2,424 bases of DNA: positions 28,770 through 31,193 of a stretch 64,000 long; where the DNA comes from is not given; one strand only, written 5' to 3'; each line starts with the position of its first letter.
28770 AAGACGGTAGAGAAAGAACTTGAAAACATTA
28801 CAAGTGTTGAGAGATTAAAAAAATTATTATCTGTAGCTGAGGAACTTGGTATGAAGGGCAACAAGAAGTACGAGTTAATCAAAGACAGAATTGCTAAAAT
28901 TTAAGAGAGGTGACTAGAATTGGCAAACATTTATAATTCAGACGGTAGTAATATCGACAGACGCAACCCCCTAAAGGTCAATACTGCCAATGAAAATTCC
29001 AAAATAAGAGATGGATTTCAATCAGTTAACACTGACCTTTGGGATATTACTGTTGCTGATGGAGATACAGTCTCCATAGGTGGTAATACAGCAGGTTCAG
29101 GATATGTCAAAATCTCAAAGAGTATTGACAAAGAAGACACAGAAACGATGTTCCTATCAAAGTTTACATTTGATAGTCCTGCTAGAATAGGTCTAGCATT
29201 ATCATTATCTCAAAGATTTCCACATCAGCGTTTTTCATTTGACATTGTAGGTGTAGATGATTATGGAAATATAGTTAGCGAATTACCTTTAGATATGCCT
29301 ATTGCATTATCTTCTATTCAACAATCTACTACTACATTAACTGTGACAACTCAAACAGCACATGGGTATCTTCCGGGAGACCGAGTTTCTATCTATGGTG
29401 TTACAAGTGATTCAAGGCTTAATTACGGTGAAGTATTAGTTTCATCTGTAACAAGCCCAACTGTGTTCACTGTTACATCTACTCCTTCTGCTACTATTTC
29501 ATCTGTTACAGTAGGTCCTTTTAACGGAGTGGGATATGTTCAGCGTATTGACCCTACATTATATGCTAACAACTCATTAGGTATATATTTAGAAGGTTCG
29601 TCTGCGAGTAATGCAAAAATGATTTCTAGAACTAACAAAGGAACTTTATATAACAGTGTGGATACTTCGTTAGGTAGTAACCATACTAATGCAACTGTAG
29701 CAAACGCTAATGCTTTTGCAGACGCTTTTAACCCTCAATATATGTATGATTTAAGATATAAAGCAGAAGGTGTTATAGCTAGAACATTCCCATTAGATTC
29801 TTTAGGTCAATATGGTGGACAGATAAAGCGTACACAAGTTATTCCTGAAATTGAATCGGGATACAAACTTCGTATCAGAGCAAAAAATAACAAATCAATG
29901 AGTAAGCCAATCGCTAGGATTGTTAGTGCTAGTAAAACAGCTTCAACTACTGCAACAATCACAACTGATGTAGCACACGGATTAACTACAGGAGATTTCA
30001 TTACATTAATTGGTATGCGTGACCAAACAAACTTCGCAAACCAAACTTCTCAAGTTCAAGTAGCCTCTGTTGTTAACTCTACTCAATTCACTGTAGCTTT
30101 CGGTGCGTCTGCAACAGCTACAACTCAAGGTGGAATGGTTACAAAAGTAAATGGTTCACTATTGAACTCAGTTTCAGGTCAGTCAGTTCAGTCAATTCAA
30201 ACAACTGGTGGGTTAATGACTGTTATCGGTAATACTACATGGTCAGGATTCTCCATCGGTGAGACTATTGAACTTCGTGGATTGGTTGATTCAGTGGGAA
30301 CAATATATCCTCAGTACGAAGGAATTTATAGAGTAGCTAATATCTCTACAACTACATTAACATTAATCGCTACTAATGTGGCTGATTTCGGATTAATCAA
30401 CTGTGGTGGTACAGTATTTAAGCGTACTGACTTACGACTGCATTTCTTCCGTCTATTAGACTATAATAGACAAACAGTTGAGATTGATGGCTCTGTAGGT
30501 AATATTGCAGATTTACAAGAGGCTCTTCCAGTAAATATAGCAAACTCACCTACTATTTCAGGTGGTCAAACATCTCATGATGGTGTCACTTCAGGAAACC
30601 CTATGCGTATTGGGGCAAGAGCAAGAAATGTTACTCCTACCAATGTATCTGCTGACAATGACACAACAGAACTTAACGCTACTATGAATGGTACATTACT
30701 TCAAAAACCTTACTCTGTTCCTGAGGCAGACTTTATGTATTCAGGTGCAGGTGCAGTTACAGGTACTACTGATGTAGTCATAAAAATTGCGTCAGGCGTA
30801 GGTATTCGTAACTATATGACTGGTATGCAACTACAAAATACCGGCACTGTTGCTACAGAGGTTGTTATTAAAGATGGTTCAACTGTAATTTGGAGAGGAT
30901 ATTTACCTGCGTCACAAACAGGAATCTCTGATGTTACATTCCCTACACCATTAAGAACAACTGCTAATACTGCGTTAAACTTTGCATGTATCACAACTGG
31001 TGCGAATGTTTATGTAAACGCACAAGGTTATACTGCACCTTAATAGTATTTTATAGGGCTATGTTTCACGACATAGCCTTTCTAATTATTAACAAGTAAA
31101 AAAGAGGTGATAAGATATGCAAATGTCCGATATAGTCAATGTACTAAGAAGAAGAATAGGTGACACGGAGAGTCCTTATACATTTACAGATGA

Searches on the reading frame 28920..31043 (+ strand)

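Call 85: search_protein_families(library=pfam, proteins=[window:28920-31043:+], max_evalue=0.001)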
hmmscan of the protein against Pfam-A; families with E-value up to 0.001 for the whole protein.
window:28920-31043:+ (707 aa): 1 family
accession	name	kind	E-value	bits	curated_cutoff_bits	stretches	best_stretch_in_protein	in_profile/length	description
PF16190.11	E1_FCCH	-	3.1e-07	30.8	29.5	0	345-410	6-69/70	Ubiquitin-activating enzyme E1 FCCH domain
